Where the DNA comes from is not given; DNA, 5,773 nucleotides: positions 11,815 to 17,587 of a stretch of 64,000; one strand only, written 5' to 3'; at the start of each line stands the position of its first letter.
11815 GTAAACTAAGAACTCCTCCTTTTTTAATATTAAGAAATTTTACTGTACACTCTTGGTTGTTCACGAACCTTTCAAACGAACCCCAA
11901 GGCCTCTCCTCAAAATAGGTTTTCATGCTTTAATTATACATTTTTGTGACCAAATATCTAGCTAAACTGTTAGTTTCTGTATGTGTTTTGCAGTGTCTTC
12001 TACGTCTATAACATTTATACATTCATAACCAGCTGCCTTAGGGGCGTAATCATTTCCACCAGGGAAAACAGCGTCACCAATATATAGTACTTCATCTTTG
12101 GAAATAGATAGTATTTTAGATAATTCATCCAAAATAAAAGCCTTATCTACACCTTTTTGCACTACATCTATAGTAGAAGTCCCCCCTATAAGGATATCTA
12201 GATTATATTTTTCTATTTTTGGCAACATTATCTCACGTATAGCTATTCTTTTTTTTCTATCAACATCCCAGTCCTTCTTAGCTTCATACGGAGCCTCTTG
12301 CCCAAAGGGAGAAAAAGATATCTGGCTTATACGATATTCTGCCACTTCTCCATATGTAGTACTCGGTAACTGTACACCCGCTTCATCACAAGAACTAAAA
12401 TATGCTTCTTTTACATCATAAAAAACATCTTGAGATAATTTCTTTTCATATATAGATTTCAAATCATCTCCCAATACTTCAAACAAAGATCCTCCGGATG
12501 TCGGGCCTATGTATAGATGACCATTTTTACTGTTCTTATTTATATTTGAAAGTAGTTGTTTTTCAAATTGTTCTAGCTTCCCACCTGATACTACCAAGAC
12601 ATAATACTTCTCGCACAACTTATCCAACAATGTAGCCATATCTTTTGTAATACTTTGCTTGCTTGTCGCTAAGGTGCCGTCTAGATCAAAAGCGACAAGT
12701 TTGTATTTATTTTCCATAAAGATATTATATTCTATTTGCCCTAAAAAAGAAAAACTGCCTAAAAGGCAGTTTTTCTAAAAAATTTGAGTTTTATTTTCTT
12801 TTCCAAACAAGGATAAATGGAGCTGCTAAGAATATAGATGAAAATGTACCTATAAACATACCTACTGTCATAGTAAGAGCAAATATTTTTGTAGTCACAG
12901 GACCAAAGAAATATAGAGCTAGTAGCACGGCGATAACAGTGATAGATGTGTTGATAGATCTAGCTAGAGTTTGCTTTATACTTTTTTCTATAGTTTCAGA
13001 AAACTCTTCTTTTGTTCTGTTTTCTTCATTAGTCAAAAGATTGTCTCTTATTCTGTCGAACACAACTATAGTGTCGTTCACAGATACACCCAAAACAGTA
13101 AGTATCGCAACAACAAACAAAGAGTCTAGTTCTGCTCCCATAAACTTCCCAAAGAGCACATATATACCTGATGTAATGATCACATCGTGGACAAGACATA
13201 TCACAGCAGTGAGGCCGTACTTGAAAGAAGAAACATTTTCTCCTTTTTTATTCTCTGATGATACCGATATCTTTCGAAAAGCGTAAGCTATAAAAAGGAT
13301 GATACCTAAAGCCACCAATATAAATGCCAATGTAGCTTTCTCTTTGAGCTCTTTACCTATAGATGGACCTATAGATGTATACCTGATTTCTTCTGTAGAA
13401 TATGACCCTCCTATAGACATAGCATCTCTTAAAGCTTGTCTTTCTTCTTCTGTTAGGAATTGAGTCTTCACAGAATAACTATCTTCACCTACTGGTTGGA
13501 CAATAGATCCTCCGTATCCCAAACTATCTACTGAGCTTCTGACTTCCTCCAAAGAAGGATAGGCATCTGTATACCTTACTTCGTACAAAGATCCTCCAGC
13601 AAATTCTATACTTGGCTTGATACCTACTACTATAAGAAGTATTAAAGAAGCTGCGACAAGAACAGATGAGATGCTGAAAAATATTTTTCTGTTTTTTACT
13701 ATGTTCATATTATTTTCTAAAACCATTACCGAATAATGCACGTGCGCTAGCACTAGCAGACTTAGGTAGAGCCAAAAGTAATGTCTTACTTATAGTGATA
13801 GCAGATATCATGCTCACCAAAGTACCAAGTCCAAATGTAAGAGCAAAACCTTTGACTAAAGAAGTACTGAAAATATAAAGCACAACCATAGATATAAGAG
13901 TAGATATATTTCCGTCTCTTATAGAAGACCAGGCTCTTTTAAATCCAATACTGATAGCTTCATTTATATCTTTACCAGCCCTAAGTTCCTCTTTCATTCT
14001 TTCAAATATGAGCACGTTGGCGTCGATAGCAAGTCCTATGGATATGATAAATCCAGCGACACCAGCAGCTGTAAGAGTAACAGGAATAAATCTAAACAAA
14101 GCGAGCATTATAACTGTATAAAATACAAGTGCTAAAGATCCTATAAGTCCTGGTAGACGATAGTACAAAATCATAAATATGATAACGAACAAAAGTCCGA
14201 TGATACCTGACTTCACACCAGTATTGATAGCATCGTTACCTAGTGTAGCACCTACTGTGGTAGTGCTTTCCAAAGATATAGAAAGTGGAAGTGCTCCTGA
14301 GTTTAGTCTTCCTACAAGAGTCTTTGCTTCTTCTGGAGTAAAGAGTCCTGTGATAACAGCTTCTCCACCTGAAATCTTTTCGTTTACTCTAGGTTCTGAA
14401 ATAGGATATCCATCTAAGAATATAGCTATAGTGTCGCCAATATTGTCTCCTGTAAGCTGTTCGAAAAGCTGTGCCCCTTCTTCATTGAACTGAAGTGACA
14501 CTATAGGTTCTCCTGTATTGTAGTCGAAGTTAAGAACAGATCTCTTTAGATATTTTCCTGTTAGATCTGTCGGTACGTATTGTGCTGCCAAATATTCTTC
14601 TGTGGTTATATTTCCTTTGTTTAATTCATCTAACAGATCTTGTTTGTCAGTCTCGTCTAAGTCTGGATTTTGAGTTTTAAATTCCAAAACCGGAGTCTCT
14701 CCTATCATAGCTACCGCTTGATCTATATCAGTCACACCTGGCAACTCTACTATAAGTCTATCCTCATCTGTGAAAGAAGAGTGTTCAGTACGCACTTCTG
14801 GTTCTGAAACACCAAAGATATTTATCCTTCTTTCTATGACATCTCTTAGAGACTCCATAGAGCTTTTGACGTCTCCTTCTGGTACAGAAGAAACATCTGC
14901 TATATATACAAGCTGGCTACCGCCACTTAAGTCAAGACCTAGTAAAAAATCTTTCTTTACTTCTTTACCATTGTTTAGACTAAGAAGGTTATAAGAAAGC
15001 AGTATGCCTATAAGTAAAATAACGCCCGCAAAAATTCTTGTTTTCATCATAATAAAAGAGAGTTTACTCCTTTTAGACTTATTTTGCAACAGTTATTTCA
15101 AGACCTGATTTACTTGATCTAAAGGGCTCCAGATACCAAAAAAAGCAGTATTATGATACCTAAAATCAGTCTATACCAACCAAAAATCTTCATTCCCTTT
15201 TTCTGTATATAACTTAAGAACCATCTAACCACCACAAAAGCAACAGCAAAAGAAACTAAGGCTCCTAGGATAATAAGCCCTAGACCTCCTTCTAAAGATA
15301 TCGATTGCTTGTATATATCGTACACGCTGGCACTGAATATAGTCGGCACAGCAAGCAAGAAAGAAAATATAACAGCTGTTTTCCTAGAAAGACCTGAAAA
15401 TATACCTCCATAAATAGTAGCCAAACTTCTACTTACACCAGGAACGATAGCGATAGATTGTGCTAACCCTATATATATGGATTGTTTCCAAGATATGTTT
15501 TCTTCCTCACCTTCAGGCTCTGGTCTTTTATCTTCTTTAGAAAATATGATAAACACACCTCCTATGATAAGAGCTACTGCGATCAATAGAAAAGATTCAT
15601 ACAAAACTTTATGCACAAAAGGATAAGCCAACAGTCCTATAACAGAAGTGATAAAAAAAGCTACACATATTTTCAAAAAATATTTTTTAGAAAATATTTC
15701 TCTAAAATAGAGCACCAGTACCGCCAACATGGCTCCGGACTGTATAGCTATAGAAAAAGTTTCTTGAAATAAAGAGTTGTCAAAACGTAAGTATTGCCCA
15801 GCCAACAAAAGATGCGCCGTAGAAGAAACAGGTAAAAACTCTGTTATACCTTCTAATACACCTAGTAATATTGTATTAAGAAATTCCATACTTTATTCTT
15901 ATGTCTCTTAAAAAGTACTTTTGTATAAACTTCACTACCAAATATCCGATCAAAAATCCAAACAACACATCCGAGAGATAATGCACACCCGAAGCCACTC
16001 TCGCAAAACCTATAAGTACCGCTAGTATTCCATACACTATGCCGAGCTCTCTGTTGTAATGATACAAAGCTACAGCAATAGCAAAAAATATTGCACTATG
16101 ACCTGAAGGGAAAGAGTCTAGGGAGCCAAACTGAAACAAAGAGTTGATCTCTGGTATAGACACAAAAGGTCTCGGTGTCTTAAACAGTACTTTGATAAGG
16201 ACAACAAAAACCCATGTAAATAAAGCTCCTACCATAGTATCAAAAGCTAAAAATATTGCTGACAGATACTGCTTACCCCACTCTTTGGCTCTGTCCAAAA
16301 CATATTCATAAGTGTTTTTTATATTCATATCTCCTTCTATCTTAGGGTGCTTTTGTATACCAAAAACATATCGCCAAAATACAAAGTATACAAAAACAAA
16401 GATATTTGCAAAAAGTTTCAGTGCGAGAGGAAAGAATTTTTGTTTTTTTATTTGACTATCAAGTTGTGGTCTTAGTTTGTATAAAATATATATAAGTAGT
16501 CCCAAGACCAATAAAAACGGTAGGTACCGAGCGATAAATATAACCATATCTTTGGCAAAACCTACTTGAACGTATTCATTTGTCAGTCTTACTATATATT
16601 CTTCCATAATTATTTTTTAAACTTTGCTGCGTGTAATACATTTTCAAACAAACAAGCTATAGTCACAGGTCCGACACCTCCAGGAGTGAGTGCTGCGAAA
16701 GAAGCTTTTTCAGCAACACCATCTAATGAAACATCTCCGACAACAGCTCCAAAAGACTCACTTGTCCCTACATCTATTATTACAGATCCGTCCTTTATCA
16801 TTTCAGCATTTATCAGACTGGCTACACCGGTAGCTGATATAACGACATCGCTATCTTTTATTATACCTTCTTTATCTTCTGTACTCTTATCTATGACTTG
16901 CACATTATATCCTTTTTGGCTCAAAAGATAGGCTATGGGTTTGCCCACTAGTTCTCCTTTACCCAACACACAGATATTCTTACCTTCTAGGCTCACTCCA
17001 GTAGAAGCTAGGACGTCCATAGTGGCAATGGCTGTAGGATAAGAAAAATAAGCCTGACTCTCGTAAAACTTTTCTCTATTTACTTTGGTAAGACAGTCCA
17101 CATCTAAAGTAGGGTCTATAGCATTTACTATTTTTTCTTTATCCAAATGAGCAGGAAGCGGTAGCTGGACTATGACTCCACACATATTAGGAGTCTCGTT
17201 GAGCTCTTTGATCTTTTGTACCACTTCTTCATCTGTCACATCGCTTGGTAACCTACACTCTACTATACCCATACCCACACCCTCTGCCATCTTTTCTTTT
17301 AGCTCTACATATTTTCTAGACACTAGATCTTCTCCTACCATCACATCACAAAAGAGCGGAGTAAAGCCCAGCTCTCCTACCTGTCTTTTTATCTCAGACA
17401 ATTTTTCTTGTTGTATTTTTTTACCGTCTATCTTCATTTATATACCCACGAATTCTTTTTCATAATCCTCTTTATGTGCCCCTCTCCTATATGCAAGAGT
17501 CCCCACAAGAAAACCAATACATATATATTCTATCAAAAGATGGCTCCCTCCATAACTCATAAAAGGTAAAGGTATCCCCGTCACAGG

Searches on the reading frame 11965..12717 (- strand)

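Call 59: search_protein_families(library=pfam, proteins=[window:11965-12717:-], max_evalue=0.001)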
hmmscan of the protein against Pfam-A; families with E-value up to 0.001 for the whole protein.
window:11965-12717:- (251 aa): 5 families
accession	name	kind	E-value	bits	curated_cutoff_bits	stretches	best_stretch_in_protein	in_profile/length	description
PF03332.19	PMM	-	3.3e-13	50.4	22.4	1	28-249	2-218/221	Eukaryotic phosphomannomutase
PF08282.18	Hydrolase_3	-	6.1e-11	43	20.9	1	8-216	1-212/255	haloacid dehalogenase-like hydrolase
PF00702.32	Hydrolase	-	0.00015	22.6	26.4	0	5-30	1-26/191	haloacid dehalogenase-like hydrolase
PF13419.12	HAD_2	-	0.00032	21.3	23.8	0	9-53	2-50/178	Haloacid dehalogenase-like hydrolase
PF02358.22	Trehalose_PPase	-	0.00066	19.3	27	0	10-66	2-66/235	Trehalose-phosphatase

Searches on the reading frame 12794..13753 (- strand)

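Call 59: search_protein_families(library=pfam, proteins=[window:12794-13753:-], max_evalue=0.001)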
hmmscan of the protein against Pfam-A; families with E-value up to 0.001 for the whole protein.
window:12794-13753:- (320 aa): 2 families
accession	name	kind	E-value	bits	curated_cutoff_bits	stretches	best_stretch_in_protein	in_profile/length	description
PF02355.23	SecD_SecF_C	-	5.7e-46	156.8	20.5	2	178-319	55-188/189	Protein export membrane protein SecD/SecF, C-terminal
PF07549.19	Sec_GG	-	0.00033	20.5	20.3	1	38-62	1-25/28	SecD/SecF GG Motif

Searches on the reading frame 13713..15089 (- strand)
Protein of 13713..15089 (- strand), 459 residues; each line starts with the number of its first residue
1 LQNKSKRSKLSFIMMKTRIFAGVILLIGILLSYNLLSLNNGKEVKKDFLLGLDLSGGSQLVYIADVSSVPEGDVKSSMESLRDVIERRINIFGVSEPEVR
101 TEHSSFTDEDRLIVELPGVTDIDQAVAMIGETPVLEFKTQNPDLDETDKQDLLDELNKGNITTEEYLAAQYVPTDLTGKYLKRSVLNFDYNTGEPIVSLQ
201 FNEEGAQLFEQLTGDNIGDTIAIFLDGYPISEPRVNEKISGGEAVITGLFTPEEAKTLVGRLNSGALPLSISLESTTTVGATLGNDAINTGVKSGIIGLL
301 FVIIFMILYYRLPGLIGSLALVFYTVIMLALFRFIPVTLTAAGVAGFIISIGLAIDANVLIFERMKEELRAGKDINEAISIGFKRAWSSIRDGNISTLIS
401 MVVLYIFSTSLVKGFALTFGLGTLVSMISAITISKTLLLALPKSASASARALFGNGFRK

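Call 59: search_protein_families(library=pfam, proteins=[window:13713-15089:-], max_evalue=0.001)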
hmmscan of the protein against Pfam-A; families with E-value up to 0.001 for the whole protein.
window:13713-15089:- (459 aa): 4 families
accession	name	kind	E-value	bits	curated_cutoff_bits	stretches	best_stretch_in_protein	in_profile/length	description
PF22599.2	SecDF_P1_head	-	2.3e-26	92.3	27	1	175-268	20-113/114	SecDF, P1 head subdomain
PF02355.23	SecD_SecF_C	-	1.3e-16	61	20.5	1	270-441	12-186/189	Protein export membrane protein SecD/SecF, C-terminal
PF21760.3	SecD_1st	-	4.6e-16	58.4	27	1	78-141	1-59/60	Protein translocase subunit SecDF, P1 domain, N-terminal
PF03176.21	MMPL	-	4.9e-10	39.3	20.5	1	318-441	180-301/333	MMPL family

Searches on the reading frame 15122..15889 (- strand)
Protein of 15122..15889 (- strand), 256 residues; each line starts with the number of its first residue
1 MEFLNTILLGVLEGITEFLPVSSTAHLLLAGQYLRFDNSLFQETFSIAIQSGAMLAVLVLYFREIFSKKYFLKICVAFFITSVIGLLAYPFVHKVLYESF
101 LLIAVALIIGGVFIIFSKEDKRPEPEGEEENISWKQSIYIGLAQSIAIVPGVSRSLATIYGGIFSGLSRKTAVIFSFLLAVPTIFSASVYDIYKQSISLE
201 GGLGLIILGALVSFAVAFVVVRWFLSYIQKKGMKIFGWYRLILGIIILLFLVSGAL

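Call 60: search_protein_families(library=pfam, proteins=[window:15122-15889:-], max_evalue=0.001)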
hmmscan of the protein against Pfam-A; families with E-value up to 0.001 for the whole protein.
window:15122-15889:- (256 aa): 1 family
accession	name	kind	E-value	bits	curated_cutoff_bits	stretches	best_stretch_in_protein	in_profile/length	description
PF02673.24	BacA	-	6.3e-69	233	33.4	1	7-246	2-257/257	Bacitracin resistance protein BacA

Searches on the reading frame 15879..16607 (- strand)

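Call 60: search_protein_families(library=pfam, proteins=[window:15879-16607:-], max_evalue=0.001)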
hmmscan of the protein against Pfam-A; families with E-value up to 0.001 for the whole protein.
window:15879-16607:- (243 aa): 3 families
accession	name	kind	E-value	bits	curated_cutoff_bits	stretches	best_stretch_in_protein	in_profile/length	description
PF01569.27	PAP2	-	5.5e-23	81.6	27.2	1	127-232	8-125/130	PAP2 superfamily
PF14378.12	PAP2_3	-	2.2e-06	28.1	27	1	162-225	123-188/190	PAP2 superfamily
PF14360.12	PAP2_C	-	1.4e-05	26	27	1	168-228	8-71/74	PAP2 superfamily C-terminal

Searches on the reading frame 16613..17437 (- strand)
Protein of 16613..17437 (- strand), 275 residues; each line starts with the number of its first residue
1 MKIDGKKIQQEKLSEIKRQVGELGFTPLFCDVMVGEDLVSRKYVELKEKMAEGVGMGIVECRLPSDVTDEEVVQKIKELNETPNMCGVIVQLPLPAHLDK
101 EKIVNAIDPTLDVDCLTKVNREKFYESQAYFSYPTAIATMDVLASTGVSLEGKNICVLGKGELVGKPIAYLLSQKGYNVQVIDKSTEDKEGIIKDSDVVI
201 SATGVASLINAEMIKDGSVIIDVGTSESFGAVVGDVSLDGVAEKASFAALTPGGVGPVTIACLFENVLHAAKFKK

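Call 60: search_protein_families(library=pfam, proteins=[window:16613-17437:-], max_evalue=0.001)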
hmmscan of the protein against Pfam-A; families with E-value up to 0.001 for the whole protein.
window:16613-17437:- (275 aa): 2 families
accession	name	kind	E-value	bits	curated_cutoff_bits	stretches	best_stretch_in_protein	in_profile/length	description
PF02882.25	THF_DHG_CYH_C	-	8.8e-44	149.1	27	1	118-273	2-158/160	Tetrahydrofolate dehydrogenase/cyclohydrolase, NAD(P)-binding domain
PF00763.28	THF_DHG_CYH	-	5.1e-28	98.1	32.8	1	3-114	1-115/115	Tetrahydrofolate dehydrogenase/cyclohydrolase, catalytic domain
